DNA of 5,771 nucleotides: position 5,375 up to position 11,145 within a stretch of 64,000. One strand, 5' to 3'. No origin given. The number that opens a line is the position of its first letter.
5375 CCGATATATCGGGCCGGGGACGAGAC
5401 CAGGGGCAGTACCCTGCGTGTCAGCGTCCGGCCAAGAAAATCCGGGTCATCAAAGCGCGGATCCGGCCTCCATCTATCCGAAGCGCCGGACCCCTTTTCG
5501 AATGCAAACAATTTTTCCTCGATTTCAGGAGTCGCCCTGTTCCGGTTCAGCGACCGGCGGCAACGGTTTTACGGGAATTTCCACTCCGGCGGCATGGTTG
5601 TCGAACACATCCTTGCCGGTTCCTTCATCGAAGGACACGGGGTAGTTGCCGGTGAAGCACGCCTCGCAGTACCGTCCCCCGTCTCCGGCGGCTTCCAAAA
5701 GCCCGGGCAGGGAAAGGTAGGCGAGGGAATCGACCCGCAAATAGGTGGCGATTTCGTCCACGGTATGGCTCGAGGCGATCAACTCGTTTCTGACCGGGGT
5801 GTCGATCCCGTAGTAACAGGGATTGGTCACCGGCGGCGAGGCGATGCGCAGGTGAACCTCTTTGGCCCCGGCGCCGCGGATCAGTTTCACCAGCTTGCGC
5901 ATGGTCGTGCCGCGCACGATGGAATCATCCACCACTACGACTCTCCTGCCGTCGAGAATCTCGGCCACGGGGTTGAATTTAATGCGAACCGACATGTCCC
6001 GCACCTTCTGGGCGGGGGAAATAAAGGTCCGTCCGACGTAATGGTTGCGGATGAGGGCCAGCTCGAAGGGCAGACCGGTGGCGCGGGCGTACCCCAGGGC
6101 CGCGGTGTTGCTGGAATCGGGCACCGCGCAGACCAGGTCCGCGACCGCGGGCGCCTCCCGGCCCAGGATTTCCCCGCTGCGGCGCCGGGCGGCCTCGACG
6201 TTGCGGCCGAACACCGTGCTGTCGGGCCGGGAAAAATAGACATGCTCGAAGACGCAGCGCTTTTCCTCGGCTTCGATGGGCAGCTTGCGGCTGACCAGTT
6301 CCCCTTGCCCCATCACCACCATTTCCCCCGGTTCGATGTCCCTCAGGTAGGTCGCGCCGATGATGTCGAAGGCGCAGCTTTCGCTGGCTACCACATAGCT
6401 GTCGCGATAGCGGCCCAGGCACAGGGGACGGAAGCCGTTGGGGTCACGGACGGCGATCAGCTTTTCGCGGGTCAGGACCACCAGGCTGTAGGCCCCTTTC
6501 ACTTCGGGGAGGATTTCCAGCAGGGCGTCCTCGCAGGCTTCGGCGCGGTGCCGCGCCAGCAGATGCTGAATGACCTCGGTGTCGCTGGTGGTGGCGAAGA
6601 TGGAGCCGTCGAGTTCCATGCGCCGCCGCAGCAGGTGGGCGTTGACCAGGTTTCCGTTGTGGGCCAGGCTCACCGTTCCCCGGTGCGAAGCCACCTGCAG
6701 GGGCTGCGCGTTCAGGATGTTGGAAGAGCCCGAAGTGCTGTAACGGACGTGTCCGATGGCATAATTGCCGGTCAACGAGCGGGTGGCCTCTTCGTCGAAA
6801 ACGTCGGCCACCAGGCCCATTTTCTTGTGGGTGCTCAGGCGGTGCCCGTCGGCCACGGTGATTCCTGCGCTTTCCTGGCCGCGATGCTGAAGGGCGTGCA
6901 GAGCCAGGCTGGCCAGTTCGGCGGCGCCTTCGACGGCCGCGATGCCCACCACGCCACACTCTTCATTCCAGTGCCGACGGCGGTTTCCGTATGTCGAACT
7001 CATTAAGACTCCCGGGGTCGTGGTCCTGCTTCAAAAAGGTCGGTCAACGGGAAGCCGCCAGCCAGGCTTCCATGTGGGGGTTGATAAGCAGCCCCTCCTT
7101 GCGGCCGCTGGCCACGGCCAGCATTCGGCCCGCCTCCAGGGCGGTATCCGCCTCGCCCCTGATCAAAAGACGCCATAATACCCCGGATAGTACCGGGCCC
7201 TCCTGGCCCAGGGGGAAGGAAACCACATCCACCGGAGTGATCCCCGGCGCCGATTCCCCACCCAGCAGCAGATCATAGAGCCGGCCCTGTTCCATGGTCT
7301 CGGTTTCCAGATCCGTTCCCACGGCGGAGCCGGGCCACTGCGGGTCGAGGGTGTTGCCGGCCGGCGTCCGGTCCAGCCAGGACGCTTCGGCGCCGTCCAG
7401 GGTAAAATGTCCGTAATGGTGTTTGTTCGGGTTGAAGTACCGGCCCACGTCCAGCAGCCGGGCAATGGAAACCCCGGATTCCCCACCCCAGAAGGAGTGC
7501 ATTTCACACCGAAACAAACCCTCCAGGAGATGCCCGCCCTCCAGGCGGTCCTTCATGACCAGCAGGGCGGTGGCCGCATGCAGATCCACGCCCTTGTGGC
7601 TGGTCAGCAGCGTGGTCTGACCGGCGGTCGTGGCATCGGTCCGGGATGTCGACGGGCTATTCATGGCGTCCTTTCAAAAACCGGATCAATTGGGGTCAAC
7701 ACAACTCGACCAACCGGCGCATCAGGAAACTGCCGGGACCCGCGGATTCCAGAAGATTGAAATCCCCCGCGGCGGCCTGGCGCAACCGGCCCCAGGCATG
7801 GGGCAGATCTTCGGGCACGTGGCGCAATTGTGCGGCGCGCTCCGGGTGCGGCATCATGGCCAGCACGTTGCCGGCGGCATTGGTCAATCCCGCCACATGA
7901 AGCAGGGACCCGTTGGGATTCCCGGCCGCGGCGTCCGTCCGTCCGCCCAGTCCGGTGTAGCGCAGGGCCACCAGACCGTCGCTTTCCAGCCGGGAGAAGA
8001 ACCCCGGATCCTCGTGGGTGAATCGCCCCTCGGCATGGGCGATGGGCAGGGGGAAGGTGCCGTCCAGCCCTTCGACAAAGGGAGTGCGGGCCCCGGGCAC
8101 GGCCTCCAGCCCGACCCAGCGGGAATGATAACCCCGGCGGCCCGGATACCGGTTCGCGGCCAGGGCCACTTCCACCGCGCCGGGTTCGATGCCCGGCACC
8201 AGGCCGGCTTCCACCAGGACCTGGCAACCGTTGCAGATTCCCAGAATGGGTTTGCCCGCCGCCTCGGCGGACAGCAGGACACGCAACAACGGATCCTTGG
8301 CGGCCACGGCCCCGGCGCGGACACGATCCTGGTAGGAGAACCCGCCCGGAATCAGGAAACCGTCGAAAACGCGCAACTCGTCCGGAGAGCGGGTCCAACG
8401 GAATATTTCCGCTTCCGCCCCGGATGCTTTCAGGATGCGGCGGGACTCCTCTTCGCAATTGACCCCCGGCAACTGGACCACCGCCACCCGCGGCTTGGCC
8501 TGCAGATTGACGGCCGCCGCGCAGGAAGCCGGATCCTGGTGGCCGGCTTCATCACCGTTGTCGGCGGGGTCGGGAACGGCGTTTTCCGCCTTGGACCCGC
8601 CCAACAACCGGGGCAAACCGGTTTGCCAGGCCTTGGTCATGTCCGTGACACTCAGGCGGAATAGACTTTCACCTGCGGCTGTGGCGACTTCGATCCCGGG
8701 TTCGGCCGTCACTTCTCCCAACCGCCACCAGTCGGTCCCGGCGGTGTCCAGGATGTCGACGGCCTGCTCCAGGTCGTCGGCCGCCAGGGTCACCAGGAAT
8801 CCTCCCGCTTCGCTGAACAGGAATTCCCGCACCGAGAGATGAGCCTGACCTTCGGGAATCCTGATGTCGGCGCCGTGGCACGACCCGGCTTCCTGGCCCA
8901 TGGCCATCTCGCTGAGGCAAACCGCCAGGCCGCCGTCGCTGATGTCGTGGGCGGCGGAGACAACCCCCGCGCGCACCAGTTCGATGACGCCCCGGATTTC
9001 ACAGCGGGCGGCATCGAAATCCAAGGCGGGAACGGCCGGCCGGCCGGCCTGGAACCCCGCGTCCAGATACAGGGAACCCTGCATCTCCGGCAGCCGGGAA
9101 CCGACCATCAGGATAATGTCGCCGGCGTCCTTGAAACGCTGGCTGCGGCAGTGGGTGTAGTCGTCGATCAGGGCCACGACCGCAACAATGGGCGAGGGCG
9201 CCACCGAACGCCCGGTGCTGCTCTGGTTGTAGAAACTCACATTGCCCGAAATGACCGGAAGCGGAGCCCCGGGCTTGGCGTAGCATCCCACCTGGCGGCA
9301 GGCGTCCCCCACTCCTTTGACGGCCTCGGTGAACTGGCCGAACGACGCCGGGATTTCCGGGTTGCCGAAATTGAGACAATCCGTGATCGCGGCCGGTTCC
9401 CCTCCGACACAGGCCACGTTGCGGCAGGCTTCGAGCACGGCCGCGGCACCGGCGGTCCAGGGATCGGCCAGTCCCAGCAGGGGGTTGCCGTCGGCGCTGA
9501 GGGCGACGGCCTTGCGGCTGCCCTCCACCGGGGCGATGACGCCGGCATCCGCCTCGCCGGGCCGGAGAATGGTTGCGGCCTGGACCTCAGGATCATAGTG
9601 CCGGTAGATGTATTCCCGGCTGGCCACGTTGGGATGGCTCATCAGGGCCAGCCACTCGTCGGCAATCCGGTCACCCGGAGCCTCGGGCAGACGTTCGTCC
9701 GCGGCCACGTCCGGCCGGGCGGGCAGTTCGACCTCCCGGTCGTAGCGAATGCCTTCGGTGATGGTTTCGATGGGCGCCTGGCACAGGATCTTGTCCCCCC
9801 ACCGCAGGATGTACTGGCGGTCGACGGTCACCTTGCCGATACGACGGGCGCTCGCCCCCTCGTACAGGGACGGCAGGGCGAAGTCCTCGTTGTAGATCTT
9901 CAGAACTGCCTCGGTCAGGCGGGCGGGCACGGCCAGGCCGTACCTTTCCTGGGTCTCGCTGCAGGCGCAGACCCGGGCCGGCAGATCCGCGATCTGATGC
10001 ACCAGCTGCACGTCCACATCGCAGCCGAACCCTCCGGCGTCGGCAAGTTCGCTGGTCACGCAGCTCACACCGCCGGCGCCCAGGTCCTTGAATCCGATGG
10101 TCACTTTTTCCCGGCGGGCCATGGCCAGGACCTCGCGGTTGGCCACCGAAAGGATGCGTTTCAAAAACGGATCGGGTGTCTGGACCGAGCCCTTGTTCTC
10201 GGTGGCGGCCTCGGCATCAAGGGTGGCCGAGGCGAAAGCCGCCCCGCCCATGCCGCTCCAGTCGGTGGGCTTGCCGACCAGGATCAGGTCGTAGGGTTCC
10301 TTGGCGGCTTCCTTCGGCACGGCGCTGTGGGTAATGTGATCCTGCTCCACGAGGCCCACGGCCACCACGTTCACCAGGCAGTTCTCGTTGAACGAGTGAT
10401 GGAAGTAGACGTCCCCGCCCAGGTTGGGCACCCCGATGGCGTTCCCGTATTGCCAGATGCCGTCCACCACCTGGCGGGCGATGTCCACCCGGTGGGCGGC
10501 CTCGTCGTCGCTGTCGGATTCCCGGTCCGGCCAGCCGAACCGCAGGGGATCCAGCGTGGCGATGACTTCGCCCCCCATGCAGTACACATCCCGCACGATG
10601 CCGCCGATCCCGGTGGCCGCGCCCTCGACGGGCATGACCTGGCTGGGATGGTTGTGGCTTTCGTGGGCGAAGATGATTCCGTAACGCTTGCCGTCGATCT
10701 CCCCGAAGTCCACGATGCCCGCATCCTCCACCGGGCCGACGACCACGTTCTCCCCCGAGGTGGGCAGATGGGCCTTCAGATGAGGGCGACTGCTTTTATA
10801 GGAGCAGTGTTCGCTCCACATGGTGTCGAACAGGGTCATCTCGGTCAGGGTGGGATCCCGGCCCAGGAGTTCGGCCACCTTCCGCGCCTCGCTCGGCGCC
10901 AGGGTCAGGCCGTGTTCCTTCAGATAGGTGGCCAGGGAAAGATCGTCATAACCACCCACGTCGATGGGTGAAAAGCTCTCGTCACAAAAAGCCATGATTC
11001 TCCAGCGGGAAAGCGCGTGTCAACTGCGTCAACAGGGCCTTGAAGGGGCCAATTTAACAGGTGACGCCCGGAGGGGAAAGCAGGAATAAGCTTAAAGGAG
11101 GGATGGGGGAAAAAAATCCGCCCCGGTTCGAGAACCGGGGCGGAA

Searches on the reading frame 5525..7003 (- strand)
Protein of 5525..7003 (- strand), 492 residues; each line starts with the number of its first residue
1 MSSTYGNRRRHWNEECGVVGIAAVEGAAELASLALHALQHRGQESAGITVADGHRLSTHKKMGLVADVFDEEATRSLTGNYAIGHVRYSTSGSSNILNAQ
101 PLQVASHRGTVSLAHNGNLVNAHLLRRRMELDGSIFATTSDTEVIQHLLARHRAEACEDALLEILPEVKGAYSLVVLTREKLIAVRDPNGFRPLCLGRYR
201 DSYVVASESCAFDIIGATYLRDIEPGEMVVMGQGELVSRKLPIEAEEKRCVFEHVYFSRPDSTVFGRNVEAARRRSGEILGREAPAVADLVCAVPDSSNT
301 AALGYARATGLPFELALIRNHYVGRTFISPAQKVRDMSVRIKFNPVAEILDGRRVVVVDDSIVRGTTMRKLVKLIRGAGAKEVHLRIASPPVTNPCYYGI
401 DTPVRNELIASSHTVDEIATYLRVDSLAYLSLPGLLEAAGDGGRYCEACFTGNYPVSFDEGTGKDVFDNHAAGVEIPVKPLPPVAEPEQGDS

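Call 39: search_protein_families(library=pfam, proteins=[window:5525-7003:-], max_evalue=0.001)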
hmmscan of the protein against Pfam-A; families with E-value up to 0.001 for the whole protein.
window:5525-7003:- (492 aa): 5 families
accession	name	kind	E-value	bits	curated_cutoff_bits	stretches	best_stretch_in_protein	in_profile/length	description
PF13522.11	GATase_6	-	7.2e-19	68.5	27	1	77-208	8-130/130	Glutamine amidotransferase domain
PF13537.11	GATase_7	-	1.7e-18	67.3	25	1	98-212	12-121/123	Glutamine amidotransferase domain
PF00156.33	Pribosyltran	-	8.5e-08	32.1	26.3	1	338-385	79-120/158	Phosphoribosyl transferase domain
PF13230.11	GATase_4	-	4.7e-05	22.9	23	1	77-122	69-114/272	Glutamine amidotransferases class-II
PF00310.26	GATase_2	-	0.00094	18.5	19.9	0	72-122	196-247/420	Glutamine amidotransferases class-II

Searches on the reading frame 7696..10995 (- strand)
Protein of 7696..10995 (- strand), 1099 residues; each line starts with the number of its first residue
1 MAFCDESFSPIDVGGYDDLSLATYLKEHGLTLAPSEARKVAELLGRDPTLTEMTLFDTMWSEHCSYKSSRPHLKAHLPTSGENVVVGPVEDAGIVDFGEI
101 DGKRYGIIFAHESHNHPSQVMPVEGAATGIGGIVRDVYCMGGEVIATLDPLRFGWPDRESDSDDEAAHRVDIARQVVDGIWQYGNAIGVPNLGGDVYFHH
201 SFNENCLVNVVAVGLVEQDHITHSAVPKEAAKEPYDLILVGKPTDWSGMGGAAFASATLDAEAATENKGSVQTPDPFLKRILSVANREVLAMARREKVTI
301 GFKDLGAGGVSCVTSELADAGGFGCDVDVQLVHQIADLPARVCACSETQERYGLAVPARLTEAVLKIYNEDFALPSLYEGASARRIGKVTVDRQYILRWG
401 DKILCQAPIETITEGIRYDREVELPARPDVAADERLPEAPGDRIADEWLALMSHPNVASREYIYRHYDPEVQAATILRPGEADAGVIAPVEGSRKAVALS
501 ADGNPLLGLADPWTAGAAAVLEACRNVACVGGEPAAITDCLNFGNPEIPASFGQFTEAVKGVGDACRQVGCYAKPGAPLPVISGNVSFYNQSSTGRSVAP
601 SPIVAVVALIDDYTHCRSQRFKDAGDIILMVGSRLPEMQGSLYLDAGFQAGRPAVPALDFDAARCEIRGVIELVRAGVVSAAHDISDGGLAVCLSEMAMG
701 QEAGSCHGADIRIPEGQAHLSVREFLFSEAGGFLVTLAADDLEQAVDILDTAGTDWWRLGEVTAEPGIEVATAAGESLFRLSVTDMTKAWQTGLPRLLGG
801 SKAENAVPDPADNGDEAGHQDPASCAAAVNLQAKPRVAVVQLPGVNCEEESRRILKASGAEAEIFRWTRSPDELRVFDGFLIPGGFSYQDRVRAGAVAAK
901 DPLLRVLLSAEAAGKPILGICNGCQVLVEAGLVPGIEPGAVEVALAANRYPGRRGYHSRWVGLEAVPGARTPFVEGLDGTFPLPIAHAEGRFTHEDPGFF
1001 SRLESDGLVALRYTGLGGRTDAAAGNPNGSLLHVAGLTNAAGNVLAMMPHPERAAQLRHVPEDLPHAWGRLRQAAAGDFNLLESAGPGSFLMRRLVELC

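Call 39: search_protein_families(library=pfam, proteins=[window:7696-10995:-], max_evalue=0.001)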
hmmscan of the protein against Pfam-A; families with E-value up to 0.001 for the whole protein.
window:7696-10995:- (1099 aa): 6 families
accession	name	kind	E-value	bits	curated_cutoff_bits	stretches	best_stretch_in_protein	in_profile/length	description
PF13507.12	GATase_5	-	4e-44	151.1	27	1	834-1058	1-233/260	CobB/CobQ-like glutamine amidotransferase domain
PF00586.29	AIRS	-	6.6e-37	126.8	24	2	90-216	2-112/112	AIR synthase related protein, N-terminal domain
PF02769.27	AIRS_C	-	1.1e-33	117.1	23.1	2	624-770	2-153/156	AIR synthase related protein, C-terminal domain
PF18072.6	FGAR-AT_linker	-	8.9e-14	52.2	26.6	1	21-67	1-50/50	Formylglycinamide ribonucleotide amidotransferase linker domain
PF00117.34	GATase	-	2.7e-06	27.6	22.8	1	852-930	14-88/190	Glutamine amidotransferase class-I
PF01965.30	DJ-1_PfpI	-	0.0002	21.6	26.6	1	876-935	61-115/165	DJ-1/PfpI family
